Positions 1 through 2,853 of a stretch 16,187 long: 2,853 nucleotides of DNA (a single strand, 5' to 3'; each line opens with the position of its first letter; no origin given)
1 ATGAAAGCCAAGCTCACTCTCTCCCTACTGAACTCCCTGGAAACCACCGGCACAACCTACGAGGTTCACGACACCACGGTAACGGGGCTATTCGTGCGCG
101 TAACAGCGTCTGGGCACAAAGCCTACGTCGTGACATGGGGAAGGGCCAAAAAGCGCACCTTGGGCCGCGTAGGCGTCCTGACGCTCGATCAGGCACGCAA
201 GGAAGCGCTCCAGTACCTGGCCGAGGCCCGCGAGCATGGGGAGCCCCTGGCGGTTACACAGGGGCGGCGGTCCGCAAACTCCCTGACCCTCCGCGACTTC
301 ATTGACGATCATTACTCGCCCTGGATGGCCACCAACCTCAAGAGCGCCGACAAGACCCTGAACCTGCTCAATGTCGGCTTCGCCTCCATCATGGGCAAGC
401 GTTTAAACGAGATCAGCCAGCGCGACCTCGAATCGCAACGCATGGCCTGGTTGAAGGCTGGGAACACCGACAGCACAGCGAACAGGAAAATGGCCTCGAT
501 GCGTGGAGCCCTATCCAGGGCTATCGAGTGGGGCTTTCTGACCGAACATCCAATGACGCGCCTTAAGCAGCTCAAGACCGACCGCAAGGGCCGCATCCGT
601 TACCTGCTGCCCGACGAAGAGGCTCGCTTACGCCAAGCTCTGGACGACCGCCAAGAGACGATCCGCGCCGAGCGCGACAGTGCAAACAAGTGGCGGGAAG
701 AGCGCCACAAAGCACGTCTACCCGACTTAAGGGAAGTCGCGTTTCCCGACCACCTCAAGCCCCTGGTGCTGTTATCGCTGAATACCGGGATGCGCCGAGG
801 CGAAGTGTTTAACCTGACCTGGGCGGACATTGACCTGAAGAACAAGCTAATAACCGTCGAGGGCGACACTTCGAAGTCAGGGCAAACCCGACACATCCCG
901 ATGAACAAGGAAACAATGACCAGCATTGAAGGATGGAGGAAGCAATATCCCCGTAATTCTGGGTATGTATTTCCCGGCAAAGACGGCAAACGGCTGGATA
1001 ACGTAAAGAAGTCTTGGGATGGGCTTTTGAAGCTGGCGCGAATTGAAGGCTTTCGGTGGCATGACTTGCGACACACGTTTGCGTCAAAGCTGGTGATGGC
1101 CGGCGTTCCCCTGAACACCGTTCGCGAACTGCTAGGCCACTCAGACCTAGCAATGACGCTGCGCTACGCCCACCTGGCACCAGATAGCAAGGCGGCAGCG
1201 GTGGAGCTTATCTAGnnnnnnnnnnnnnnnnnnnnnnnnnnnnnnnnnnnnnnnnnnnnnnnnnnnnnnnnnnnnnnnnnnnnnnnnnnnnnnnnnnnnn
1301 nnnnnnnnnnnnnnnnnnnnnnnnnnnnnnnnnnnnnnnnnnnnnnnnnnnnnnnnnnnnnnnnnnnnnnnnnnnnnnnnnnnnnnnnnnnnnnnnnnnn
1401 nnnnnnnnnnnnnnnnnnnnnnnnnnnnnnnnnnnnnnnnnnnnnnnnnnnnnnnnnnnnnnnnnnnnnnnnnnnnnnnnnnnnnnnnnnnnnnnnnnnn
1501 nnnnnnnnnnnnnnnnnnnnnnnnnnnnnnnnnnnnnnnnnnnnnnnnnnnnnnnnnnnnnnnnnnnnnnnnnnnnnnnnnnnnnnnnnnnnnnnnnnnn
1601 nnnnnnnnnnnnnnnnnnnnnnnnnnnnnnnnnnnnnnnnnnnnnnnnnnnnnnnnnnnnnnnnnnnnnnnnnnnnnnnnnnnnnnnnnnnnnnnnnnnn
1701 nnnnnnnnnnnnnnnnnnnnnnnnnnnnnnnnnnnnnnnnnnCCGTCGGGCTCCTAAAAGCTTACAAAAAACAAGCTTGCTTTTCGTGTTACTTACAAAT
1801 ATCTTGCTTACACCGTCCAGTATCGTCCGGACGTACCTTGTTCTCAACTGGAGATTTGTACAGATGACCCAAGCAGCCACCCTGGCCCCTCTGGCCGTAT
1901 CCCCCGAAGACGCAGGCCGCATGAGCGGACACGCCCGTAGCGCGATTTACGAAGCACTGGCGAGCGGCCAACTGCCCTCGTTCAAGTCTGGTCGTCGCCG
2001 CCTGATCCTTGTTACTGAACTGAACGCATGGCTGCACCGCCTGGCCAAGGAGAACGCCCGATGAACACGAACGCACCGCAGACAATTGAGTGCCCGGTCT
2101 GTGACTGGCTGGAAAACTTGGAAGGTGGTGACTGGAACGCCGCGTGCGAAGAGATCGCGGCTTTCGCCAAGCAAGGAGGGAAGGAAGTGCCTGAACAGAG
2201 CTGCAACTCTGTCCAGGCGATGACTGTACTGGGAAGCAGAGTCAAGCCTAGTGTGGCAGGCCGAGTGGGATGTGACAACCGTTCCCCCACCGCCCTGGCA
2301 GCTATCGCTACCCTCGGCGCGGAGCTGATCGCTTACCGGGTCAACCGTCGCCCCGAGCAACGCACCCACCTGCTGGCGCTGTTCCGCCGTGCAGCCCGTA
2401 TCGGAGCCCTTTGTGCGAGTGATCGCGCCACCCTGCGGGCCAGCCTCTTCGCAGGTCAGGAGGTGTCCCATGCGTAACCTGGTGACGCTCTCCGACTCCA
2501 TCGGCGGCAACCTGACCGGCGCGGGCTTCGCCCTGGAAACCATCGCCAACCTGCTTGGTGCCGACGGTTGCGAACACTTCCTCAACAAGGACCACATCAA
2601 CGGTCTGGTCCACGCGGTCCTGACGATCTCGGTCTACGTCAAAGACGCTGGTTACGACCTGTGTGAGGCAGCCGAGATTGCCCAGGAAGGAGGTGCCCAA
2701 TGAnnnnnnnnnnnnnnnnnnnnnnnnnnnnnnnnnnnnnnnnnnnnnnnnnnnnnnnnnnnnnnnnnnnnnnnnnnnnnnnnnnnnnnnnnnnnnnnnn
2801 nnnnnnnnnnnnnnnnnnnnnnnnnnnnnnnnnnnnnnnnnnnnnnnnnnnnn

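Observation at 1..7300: Compact integrase-AlpA element with a lambda-O-type origin and no virion genes: candidate phage satellite or PICI-like island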

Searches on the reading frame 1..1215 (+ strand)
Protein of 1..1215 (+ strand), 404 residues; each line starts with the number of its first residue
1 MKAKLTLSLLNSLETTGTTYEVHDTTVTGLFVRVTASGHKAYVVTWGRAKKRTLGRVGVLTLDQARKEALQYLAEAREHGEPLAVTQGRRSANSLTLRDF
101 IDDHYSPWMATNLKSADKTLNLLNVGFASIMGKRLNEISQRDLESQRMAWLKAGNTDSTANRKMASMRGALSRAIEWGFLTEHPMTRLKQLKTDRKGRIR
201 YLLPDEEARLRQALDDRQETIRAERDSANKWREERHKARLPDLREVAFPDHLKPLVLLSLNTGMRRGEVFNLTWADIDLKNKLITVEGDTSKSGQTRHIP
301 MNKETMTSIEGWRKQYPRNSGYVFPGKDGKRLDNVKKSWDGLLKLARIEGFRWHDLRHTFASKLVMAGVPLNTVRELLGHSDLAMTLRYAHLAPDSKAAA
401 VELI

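Call 4: search_protein_families(library=pfam, proteins=[window:1-1215:+], max_evalue=0.1)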
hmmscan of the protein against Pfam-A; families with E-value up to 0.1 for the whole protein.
window:1-1215:+ (404 aa): 3 families
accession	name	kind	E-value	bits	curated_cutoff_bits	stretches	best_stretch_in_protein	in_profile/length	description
PF00589.27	Phage_integrase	-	1.2e-32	113.5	27.1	1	252-393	24-169/172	Phage integrase family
PF13356.12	Arm-DNA-bind_3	-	1.6e-08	35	27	1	21-84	16-78/83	Arm DNA-binding domain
PF24624.1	Int_N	-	0.00011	23.3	27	1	97-192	5-100/100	Phage integrase, N-terminal domain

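Call 8: find_encoding_contigs(protein=window:1-1215:+, flank=10000, max_places=8)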
Protein window:1-1215:+ (404 aa): 25 contigs read that carry it; 4 places shown.
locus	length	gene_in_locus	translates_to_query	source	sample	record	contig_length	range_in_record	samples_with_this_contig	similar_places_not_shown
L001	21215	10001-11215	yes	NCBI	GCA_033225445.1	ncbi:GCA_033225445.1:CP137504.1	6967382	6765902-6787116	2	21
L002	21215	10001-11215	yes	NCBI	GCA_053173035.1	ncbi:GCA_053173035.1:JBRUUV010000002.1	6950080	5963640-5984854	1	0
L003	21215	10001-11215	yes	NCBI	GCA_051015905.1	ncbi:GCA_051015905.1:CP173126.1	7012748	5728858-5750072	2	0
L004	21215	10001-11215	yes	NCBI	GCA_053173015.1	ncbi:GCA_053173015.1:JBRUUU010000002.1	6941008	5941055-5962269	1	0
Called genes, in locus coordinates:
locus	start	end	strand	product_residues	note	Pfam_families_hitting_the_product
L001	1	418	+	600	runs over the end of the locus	PF00884:Sulfatase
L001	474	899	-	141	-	PF00903:Glyoxalase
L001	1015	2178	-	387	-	PF00278:Orn_DAP_Arg_deC, PF02784:Orn_Arg_deC_N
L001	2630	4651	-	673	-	PF00672:HAMP, PF00015:MCPsignal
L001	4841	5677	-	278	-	PF17113:AmpE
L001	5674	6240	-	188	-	PF01510:Amidase_2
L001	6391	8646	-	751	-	PF07793:DUF1631, PF26671:DUF1631_2nd, PF26672:DUF1631_3rd, PF26670:DUF1631_C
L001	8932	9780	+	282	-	PF02749:QRPTase_N, PF01729:QRPTase_C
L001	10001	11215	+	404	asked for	PF13356:Arm-DNA-bind_3, PF00589:Phage_integrase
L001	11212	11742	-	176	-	-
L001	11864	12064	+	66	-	PF12728:HTH_17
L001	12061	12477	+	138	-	-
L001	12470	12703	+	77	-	-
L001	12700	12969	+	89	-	-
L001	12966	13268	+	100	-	-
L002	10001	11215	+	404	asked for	PF13356:Arm-DNA-bind_3, PF00589:Phage_integrase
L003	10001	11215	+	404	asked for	PF13356:Arm-DNA-bind_3, PF00589:Phage_integrase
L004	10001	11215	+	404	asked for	PF13356:Arm-DNA-bind_3, PF00589:Phage_integrase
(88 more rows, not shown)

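Call 19: search_protein_families(library=phrogs, proteins=[window:1-1215:+], max_evalue=0.01)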
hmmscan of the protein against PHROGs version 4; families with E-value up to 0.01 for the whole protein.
window:1-1215:+ (404 aa): 10 families
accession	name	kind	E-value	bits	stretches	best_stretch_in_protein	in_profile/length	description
phrog_1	-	integration and excision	2.3e-67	229.6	1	23-403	111-446/611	integrase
phrog_216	-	integration and excision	2.4e-39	136.2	1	250-403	74-235/301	integrase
phrog_35951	-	unknown function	2.2e-14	54.7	1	335-393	5-63/97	-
phrog_7685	-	integration and excision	4.2e-12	47.1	1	294-403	126-234/240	integrase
phrog_7269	-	integration and excision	7.9e-09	36.3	1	354-401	31-78/89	integrase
phrog_23271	-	unknown function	4.9e-08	33.8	1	354-391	12-49/67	-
phrog_37709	-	unknown function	2e-07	32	1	230-285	59-110/116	-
phrog_34557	-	integration and excision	1.2e-05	26.1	1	354-398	128-172/183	integrase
phrog_3423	-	unknown function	4.7e-05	24.4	1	4-133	7-142/157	-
phrog_25190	-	integration and excision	0.00013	23.3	1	316-397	16-94/109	integrase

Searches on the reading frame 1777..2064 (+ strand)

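Call 4: search_protein_families(library=pfam, proteins=[window:1777-2064:+], max_evalue=0.1)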
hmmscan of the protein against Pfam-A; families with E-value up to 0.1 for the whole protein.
window:1777-2064:+ (95 aa): 1 family
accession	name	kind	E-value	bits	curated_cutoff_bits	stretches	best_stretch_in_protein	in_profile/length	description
PF12728.13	HTH_17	-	2.4e-07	31.3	27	1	42-88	3-49/51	Helix-turn-helix domain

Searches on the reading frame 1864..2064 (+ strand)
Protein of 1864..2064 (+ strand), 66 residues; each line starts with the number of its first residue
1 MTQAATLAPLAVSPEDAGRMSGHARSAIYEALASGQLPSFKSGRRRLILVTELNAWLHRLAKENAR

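Call 19: search_protein_families(library=phrogs, proteins=[window:1864-2064:+], max_evalue=0.01)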
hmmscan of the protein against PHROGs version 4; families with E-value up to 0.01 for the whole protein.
window:1864-2064:+ (66 aa): 2 families
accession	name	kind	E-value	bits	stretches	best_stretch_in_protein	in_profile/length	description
phrog_7338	-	unknown function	7.4e-06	27.1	1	15-64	34-84/87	-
phrog_66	-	integration and excision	0.0019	18.9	1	6-64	88-147/412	excisionase and transcriptional regulator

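Call 64: search_protein_families(library=ncbifam, proteins=[window:1864-2064:+], max_evalue=0.01)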
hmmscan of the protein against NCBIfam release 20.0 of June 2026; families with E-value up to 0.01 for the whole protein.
window:1864-2064:+ (66 aa): 1 family
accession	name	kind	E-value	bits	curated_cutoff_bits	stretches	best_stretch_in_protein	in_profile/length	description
TIGR01764.1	excise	domain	5.6e-06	26.6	28.8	1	25-59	15-49/49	excisionase family DNA-binding protein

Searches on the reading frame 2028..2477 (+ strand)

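Call 4: search_protein_families(library=pfam, proteins=[window:2028-2477:+], max_evalue=0.1)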
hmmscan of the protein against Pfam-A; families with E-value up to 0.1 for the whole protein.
window:2028-2477:+ (149 aa): 1 family
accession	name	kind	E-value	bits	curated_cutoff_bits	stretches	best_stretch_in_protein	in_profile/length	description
PF17754.6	TetR_C_14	-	0.026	14.9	22.7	1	54-124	35-105/112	MftR C-terminal domain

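Call 19: search_protein_families(library=phrogs, proteins=[window:2061-2477:+], max_evalue=0.01)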
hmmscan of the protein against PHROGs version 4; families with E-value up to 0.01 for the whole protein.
window:2061-2477:+ (138 aa): 1 family
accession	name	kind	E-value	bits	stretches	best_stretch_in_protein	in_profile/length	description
phrog_6684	-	unknown function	2.9e-08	35.1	1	76-126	17-67/77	-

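Call 64: search_protein_families(library=ncbifam, proteins=[window:2061-2477:+], max_evalue=0.01)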
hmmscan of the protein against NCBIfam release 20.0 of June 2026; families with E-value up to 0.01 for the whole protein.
window:2061-2477:+ (138 aa): 0 families

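Call 78: search_protein_families(library=padloc, proteins=[window:2061-2477:+], max_evalue=0.01)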
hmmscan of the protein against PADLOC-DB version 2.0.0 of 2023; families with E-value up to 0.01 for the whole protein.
window:2061-2477:+ (138 aa): 0 families

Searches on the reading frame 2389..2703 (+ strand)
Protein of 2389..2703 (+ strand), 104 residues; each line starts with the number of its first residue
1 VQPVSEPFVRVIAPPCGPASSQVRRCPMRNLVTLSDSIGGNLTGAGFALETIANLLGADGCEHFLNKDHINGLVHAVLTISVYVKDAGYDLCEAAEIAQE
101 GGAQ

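Call 4: search_protein_families(library=pfam, proteins=[window:2389-2703:+], max_evalue=0.1)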
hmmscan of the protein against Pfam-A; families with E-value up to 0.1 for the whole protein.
window:2389-2703:+ (104 aa): 1 family
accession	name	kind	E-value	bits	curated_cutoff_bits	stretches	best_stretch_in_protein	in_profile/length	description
PF09413.15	DUF2007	-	0.0058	17.2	25.7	1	46-100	10-64/66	Putative prokaryotic signal transducing protein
